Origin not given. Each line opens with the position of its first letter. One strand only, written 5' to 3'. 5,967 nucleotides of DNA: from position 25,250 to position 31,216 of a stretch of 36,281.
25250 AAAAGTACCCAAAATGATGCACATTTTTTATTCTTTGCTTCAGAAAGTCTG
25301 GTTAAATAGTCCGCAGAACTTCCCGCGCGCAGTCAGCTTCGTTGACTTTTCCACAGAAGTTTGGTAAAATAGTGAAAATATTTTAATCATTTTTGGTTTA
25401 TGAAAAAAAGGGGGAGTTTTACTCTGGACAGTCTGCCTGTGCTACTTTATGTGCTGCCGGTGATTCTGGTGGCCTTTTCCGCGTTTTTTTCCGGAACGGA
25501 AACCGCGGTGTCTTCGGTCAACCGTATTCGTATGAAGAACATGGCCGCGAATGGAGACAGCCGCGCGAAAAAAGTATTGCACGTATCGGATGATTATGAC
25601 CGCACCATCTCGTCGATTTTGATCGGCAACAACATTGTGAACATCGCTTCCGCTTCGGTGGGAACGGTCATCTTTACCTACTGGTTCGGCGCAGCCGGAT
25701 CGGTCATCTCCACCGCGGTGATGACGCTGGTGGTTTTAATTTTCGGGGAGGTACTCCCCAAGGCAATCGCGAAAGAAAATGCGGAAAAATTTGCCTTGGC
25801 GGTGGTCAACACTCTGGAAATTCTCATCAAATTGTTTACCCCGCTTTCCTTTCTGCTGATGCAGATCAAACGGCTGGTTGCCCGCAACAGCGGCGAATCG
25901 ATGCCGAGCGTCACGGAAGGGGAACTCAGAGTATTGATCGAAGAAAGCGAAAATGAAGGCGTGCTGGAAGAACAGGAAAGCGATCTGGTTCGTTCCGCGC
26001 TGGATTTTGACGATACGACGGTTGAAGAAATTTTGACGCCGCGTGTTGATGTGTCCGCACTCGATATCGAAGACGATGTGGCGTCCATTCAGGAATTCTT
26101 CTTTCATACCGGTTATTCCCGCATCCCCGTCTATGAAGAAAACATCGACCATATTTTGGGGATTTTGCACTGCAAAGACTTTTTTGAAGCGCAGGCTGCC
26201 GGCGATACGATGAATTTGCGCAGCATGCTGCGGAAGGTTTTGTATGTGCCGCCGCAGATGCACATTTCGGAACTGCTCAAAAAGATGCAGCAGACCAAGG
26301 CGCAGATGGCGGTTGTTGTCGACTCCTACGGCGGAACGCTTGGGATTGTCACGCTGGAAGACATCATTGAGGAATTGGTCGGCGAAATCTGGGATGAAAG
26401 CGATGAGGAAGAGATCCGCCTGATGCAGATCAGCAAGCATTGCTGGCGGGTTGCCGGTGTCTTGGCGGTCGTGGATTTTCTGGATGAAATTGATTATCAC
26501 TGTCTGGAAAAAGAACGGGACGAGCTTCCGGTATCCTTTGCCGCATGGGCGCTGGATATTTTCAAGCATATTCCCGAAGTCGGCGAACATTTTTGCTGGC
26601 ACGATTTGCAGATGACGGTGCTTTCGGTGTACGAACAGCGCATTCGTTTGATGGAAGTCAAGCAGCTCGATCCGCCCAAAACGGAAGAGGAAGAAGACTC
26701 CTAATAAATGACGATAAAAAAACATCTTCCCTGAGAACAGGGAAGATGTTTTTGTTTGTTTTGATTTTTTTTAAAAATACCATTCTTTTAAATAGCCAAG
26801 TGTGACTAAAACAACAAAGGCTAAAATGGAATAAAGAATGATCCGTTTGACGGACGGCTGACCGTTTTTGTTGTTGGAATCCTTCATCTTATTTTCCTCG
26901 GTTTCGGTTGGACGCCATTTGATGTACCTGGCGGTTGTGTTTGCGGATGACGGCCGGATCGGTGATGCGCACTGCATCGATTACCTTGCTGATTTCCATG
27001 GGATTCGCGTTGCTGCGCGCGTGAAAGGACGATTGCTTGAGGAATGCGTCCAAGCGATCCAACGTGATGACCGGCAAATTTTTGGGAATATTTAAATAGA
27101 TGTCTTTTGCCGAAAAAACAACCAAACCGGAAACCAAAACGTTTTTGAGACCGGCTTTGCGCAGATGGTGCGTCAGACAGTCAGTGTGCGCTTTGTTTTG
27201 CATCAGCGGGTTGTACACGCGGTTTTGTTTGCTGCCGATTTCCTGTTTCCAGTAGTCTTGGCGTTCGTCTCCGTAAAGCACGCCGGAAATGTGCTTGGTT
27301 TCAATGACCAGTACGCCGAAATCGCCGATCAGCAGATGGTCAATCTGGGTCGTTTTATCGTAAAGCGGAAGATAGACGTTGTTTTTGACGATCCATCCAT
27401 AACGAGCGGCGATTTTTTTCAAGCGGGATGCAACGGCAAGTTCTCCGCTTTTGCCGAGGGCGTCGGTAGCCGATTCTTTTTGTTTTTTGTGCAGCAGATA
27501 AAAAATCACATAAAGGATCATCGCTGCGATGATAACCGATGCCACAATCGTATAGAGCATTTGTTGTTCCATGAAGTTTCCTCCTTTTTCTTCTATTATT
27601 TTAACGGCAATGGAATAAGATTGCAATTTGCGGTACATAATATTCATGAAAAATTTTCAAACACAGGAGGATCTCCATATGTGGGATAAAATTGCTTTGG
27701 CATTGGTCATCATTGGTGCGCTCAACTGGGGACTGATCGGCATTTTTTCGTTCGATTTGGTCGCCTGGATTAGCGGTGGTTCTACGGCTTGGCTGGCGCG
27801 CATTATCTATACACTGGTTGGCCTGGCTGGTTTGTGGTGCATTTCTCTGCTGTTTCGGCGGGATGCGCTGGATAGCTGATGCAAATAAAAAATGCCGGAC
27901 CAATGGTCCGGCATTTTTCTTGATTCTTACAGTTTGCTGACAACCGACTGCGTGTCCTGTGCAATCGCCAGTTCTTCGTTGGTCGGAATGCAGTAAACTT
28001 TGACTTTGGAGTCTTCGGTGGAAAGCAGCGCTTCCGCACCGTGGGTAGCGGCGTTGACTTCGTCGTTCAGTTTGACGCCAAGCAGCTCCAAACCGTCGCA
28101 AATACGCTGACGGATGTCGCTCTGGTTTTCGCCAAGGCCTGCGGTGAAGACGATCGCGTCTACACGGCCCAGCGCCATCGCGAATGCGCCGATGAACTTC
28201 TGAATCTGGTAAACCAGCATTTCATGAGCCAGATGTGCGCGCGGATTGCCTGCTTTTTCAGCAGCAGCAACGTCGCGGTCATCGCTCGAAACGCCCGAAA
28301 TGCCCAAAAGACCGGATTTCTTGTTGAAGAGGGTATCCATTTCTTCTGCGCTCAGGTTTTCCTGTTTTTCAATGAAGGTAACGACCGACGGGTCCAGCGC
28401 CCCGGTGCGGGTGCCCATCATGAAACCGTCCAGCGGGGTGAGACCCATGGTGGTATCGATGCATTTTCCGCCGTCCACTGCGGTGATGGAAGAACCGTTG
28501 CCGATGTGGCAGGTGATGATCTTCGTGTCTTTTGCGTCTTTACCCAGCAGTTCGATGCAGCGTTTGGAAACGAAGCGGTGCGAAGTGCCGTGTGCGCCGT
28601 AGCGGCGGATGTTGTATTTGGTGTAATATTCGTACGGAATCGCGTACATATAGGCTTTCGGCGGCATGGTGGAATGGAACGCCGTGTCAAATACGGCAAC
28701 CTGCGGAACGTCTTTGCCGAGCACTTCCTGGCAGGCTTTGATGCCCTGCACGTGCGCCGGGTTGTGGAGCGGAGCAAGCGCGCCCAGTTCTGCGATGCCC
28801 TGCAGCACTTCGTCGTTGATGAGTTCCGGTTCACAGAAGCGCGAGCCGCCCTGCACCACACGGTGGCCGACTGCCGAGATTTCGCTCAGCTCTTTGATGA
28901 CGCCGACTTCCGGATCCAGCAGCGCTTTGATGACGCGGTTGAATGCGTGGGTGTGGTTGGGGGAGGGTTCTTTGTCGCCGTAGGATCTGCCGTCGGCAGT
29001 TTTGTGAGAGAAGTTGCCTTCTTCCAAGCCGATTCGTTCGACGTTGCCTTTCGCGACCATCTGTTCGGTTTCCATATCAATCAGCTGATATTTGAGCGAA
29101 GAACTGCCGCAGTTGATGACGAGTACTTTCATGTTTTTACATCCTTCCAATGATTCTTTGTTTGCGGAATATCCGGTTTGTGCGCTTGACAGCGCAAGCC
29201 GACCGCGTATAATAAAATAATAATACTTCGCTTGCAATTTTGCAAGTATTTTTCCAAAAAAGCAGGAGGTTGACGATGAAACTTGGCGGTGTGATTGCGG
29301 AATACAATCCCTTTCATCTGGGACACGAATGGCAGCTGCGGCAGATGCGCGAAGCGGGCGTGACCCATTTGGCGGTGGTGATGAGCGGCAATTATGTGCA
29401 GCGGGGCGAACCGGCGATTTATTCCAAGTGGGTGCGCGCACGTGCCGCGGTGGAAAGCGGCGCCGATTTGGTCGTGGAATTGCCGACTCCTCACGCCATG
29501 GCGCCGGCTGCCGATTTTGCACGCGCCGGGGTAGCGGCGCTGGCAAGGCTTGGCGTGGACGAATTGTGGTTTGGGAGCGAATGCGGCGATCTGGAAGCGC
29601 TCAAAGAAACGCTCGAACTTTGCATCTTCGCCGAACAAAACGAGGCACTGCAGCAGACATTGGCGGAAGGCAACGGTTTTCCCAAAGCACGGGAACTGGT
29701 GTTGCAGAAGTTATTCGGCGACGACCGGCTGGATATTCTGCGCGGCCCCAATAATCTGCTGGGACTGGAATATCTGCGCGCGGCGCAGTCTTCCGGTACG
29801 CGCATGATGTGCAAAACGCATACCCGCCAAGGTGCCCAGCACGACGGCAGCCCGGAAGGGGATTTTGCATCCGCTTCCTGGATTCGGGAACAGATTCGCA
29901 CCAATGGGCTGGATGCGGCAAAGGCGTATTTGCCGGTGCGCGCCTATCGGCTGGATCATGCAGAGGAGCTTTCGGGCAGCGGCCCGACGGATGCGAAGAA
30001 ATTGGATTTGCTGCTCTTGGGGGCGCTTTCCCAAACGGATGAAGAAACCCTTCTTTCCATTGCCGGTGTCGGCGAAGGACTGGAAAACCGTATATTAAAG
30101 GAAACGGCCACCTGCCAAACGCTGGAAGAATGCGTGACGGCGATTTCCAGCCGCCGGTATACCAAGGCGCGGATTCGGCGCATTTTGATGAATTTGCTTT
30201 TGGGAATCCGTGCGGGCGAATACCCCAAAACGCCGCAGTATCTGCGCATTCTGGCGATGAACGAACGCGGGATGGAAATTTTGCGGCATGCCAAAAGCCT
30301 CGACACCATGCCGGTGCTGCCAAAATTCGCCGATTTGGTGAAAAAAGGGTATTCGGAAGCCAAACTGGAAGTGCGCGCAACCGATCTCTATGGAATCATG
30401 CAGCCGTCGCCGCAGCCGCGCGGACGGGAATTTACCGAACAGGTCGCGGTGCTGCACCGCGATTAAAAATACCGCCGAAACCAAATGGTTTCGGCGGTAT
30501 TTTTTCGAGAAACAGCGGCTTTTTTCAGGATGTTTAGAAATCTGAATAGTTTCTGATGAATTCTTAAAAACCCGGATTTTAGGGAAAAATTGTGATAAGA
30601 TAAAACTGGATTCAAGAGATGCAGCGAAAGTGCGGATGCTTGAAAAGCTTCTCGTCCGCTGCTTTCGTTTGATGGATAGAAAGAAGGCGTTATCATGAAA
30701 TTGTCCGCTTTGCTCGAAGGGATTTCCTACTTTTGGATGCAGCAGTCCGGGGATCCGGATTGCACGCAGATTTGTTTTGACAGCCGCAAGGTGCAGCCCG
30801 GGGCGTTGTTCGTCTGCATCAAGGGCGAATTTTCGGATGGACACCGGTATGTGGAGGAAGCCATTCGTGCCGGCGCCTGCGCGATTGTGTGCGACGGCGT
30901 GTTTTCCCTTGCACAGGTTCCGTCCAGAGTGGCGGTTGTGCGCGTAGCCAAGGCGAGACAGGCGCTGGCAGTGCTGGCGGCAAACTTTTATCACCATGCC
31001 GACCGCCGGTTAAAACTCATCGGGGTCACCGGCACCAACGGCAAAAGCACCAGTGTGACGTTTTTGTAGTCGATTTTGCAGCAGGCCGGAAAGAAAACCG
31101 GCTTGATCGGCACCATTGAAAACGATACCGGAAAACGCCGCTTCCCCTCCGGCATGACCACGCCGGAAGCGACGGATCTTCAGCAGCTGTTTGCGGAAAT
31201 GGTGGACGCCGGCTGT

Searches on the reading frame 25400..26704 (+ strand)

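Call 39: search_protein_families(library=pfam, proteins=[window:25400-26704:+], max_evalue=0.00001)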
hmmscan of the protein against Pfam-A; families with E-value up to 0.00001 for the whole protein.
window:25400-26704:+ (434 aa): 3 families
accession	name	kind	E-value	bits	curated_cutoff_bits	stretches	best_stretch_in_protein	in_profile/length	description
PF01595.25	CNNM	-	3.4e-52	177.2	28.4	1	21-193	4-181/181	Cyclin M transmembrane N-terminal domain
PF00571.33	CBS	-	2.4e-16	60.2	24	1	276-327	5-56/57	CBS domain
PF03471.22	CorC_HlyC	-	1.6e-06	28.4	27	1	343-422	2-79/81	Transporter associated domain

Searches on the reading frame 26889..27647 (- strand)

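Call 39: search_protein_families(library=pfam, proteins=[window:26889-27647:-], max_evalue=0.00001)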
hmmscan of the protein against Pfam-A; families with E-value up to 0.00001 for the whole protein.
window:26889-27647:- (252 aa): 1 family
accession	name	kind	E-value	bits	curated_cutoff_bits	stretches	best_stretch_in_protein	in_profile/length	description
PF08378.17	NERD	-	1.6e-28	99.9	22.1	1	65-179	2-111/111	Nuclease-related domain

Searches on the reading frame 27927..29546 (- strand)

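Call 39: search_protein_families(library=pfam, proteins=[window:27927-29546:-], max_evalue=0.00001)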
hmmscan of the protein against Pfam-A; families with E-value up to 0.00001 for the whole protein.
window:27927-29546:- (539 aa): 1 family
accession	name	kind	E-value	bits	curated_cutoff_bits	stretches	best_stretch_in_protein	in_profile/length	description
PF00871.23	Acetate_kinase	-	6.2e-152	506.2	22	1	140-530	1-392/392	Acetokinase family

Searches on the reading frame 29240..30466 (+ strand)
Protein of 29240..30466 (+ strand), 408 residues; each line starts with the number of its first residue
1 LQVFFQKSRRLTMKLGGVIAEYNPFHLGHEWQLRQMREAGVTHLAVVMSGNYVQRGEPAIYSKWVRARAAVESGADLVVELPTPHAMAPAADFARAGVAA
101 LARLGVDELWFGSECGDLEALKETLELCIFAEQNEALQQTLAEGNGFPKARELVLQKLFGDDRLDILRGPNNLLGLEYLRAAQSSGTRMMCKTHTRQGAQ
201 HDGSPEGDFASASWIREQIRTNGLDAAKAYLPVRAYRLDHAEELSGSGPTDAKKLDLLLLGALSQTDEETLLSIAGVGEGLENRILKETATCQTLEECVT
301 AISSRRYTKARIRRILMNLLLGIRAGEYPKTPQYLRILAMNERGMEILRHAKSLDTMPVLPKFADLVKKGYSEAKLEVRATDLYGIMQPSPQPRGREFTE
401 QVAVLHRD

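Call 39: search_protein_families(library=pfam, proteins=[window:29240-30466:+], max_evalue=0.00001)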
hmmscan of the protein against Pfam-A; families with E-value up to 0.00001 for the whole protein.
window:29240-30466:+ (408 aa): 1 family
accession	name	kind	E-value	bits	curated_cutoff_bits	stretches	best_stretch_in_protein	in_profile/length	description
PF05636.17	HIGH_NTase1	-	4.9e-106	355.8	27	1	13-389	1-391/402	HIGH Nucleotidyl Transferase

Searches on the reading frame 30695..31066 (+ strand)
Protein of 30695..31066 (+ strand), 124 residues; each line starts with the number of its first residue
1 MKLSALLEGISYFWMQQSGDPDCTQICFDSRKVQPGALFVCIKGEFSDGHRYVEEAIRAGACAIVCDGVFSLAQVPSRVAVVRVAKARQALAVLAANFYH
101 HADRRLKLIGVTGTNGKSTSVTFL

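Call 25: find_encoding_contigs(protein=window:30695-31066:+, flank=10000, max_places=10)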
Protein window:30695-31066:+ (124 aa): no gene with exactly this product is on record in the collection.
